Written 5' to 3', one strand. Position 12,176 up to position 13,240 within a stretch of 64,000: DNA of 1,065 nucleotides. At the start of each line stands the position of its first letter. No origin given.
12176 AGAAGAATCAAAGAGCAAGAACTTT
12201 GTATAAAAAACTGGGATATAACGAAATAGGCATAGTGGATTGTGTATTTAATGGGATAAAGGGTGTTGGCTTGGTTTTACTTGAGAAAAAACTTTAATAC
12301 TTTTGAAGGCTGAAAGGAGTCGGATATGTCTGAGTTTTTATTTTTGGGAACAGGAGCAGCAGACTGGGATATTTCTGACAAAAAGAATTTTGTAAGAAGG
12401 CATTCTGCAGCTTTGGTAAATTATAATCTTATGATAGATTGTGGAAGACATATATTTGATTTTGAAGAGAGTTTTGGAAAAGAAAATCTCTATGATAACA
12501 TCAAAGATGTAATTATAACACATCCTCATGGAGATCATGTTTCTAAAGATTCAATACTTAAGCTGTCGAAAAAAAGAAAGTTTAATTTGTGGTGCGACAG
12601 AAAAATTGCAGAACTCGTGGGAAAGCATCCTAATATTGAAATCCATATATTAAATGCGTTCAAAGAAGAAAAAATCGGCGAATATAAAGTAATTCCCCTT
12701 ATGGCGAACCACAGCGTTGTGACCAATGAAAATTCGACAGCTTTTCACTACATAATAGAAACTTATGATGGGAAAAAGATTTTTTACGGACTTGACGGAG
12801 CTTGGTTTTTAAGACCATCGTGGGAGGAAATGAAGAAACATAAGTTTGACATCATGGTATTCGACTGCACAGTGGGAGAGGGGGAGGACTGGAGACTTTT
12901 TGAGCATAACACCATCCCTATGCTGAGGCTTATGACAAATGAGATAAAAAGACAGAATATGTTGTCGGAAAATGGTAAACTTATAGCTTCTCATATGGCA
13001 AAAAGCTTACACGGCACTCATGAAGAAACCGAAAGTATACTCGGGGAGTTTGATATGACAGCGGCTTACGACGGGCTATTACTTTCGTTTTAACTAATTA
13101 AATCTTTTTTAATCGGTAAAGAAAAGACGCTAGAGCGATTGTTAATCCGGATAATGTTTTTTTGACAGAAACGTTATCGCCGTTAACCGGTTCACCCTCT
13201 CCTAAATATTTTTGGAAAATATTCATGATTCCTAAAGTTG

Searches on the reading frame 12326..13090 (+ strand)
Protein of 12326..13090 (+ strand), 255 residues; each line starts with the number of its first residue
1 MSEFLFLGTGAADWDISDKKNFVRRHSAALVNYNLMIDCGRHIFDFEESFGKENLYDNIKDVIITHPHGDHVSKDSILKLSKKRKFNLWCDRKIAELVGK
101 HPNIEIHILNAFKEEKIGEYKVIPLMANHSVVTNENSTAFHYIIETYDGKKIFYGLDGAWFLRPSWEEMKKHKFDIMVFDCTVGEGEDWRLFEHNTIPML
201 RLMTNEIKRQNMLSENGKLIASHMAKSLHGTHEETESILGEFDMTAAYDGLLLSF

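Call 107: search_protein_families(library=ncbifam, proteins=[window:12326-13090:+], max_evalue=0.1)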
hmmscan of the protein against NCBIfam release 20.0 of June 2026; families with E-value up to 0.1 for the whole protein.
window:12326-13090:+ (255 aa): 7 families
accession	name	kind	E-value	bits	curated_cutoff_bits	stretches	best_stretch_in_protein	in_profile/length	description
TIGR03307.1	PhnP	equivalog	1.6e-08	34.2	272.25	1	20-208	31-212/249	phosphonate metabolism protein PhnP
NF001911.0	PRK00685.1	equivalog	4.2e-05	23.2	144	1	57-141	39-121/228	metal-dependent hydrolase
TIGR02651.1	RNase_Z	equivalog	0.00021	20.5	292.95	1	5-72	3-65/302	ribonuclease Z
NF000801.0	PRK00055.1-3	equivalog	0.0024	16.9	252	1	26-72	20-67/307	ribonuclease Z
NF002553.0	PRK02113.1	equivalog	0.0046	16.4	386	1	25-98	35-107/252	MBL fold metallo-hydrolase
NF041804.1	MBL_fold_SolJ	exception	0.027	13.7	350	1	33-100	30-93/224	solanimycin biosynthesis MBL-fold hydrolase SolJ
NF053511.1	tRNA_U34_MnmM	equivalog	0.048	13.2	135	1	176-241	19-87/183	tRNA 5-(aminomethyl)-2-thiouridylate-methyltransferase MnmM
